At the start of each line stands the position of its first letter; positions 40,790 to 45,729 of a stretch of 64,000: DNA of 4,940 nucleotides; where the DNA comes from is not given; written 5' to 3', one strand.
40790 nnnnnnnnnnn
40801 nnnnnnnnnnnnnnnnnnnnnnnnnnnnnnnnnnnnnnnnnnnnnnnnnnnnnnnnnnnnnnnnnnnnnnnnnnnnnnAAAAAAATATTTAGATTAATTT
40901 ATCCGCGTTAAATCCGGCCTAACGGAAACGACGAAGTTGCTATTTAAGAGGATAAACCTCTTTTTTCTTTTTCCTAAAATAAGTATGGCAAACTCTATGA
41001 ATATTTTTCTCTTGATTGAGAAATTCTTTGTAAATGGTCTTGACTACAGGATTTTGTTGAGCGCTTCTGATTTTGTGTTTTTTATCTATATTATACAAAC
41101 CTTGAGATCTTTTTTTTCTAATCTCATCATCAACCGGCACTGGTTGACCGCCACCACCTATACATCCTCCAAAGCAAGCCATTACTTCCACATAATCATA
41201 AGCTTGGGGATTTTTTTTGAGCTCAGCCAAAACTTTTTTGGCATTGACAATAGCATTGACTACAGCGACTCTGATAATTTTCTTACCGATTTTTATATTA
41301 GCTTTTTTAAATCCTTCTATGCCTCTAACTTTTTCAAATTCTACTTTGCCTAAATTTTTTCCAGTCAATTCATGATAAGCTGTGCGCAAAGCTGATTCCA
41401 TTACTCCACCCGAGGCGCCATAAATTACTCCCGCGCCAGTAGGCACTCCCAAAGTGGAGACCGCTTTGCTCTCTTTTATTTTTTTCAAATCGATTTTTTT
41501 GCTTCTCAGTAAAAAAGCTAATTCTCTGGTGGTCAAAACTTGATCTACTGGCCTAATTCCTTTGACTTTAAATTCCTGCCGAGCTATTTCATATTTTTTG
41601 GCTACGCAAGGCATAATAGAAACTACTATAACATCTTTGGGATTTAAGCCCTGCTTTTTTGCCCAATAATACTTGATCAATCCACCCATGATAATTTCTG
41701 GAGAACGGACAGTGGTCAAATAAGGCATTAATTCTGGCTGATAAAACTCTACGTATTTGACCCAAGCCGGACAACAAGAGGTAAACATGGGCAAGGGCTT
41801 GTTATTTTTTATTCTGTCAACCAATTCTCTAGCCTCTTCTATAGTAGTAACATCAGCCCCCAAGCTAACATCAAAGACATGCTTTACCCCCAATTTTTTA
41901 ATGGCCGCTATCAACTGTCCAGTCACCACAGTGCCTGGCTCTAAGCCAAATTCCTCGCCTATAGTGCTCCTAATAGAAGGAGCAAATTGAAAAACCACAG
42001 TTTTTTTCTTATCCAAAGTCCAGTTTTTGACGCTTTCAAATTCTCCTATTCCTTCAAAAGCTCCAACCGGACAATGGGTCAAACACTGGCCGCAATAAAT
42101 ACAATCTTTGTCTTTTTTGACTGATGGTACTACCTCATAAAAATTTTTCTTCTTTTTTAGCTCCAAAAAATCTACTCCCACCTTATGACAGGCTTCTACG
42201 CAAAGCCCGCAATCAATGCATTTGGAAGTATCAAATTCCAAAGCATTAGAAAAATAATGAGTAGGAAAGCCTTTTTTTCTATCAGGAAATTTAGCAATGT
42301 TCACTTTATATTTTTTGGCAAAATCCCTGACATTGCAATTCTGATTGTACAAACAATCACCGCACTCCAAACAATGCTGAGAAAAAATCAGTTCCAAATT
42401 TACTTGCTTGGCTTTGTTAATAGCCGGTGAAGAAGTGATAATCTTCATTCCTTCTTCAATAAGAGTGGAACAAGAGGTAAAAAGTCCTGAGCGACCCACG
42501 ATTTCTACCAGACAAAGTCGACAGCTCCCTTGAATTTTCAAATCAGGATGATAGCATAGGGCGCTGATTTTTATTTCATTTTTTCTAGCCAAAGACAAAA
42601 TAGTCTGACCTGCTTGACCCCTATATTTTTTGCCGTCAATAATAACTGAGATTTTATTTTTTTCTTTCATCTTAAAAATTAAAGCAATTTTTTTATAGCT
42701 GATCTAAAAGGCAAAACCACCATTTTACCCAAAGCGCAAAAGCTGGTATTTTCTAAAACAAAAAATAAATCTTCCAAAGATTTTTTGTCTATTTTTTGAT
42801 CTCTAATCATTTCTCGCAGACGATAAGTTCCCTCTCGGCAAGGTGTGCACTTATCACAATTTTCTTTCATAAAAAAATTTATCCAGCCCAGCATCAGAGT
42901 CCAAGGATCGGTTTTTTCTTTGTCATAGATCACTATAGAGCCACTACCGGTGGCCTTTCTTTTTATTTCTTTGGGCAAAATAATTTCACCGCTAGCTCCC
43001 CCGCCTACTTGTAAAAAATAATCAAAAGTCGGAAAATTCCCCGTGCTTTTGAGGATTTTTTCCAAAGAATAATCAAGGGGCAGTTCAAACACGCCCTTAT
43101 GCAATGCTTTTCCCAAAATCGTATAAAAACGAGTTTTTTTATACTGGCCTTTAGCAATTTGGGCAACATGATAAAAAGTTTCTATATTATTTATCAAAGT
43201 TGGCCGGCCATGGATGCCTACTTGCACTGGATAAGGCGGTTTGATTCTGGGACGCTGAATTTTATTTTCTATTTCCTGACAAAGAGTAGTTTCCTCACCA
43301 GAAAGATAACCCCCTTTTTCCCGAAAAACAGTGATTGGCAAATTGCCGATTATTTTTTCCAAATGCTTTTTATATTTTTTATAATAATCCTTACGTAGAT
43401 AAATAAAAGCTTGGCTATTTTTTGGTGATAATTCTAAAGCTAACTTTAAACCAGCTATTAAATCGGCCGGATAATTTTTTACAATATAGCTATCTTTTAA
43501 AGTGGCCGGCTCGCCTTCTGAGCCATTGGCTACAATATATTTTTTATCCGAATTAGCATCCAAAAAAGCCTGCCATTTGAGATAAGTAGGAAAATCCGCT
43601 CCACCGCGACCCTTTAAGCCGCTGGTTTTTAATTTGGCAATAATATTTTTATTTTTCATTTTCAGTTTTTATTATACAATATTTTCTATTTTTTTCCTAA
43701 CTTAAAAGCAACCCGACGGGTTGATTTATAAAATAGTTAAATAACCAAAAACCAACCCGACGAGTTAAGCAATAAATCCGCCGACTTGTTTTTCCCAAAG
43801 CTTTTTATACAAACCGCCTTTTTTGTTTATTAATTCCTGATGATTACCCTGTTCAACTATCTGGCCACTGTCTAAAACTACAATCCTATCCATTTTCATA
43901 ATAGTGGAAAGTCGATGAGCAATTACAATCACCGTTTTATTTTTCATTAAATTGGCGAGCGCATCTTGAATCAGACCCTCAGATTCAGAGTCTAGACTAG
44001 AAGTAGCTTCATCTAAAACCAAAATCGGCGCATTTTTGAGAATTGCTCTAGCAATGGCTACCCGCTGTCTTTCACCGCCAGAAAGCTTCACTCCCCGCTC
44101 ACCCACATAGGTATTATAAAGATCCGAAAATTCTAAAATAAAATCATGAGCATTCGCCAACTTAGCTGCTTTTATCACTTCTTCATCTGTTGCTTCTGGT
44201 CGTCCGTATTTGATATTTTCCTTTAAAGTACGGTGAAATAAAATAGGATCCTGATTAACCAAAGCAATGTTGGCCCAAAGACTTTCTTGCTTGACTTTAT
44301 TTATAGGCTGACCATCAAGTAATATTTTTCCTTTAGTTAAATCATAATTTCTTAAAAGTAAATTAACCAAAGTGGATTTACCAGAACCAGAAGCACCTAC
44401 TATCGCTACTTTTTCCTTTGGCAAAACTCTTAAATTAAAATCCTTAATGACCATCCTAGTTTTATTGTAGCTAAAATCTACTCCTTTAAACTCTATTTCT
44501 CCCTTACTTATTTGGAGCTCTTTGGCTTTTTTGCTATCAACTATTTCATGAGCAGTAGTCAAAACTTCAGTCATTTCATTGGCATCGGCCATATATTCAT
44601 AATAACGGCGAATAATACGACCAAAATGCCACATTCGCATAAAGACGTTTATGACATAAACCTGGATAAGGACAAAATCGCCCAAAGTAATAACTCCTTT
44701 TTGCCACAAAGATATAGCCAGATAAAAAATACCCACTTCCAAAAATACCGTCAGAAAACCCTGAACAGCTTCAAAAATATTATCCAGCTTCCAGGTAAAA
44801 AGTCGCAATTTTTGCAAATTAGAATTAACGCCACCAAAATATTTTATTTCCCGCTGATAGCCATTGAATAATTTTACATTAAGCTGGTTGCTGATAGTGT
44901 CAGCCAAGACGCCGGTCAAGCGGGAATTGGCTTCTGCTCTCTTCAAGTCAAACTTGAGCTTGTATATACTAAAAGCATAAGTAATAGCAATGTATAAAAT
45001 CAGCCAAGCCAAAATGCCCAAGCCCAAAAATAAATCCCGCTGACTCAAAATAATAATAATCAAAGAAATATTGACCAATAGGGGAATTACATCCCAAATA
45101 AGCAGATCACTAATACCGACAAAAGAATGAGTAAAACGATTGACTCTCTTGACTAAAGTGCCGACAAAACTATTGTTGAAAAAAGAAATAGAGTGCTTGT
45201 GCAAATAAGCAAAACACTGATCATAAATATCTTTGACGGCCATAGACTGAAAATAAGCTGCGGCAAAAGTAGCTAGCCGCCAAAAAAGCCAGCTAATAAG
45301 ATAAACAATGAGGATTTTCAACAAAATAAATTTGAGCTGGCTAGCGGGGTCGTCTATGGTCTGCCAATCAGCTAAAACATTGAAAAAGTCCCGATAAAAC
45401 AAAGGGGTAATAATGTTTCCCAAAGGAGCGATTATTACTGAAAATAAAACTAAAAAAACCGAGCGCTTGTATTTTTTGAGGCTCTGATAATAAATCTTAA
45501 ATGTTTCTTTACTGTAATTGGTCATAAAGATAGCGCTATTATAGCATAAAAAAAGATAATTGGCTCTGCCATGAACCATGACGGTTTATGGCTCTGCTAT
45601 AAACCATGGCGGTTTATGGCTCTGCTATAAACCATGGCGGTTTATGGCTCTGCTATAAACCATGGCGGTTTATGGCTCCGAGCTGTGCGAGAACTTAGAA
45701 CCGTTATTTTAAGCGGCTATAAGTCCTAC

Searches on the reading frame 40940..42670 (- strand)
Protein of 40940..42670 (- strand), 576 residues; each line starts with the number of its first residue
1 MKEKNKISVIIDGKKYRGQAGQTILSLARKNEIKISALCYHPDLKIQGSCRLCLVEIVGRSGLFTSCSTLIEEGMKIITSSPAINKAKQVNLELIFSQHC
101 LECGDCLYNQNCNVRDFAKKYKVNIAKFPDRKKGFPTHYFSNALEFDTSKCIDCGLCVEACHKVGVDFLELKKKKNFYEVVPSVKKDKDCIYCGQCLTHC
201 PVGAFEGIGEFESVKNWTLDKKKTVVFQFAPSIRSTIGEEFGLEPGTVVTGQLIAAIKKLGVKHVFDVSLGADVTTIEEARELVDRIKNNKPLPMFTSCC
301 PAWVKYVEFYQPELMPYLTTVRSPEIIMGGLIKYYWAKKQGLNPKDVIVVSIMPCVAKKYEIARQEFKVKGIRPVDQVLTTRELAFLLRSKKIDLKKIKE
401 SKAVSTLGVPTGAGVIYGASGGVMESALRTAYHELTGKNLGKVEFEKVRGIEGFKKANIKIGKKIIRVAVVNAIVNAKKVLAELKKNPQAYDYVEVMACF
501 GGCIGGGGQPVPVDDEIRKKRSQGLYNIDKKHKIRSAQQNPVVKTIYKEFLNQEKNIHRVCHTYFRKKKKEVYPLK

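Call 85: search_protein_families(library=pfam, proteins=[window:40940-42670:-], max_evalue=0.00001)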
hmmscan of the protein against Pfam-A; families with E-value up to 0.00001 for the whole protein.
window:40940-42670:- (576 aa): 10 families
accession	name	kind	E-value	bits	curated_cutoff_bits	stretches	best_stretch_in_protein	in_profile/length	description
PF02906.19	Fe_hyd_lg_C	-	1.8e-87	293.5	22.1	1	223-507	1-245/245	Iron only hydrogenase large subunit, C-terminal domain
PF13510.11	Fer2_4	-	1.3e-17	64.1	22.8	1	5-81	2-81/82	2Fe-2S iron-sulfur cluster binding domain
PF02256.22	Fe_hyd_SSU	-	1.7e-13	50.8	24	1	515-567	1-55/56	Iron hydrogenase small subunit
PF14697.11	Fer4_21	-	4.4e-10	40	35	1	147-203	4-55/59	4Fe-4S dicluster domain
PF12838.12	Fer4_7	-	6.1e-10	39.9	27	1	150-204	1-52/52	4Fe-4S dicluster domain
PF13237.11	Fer4_10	-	4e-09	36.7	25.5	0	98-161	7-52/53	4Fe-4S dicluster domain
PF00037.32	Fer4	-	4.3e-09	36.3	21.1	0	189-205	7-23/24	4Fe-4S binding domain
PF13187.11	Fer4_9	-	1.8e-07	31.5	27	0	150-204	1-51/52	4Fe-4S dicluster domain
PF10588.14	NADH-G_4Fe-4S_3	-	2.7e-06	27.2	27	1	90-124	3-37/40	NADH-ubiquinone oxidoreductase-G iron-sulfur binding region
PF13183.11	Fer4_8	-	5e-06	27.4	27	0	149-203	3-67/68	4Fe-4S dicluster domain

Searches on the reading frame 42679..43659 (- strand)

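Call 85: search_protein_families(library=pfam, proteins=[window:42679-43659:-], max_evalue=0.00001)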
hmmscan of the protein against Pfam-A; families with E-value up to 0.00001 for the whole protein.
window:42679-43659:- (326 aa): 2 families
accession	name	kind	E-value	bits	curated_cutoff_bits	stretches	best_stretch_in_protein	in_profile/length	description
PF01512.22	Complex1_51K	-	6.6e-33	114.2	31.2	1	11-166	2-149/150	Nuo51 FMN-binding domain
PF10589.14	NADH_4Fe-4S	-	2.5e-15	56.5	23.5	1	257-324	4-77/85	NADH-ubiquinone oxidoreductase-F iron-sulfur binding region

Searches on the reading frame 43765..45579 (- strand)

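Call 85: search_protein_families(library=pfam, proteins=[window:43765-45579:-], max_evalue=0.00001)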
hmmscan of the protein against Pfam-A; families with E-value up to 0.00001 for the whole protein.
window:43765-45579:- (604 aa): 3 families
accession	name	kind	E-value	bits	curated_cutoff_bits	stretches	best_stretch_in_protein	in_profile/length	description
PF00005.33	ABC_tran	-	4.8e-32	111.9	25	1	379-527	2-137/137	ABC transporter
PF00664.28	ABC_membrane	-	5.5e-22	79.2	28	1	41-314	1-272/274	ABC transporter transmembrane region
PF02463.25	SMC_N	-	1.3e-10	41.5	40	1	392-569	28-211/220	RecF/RecN/SMC N terminal domain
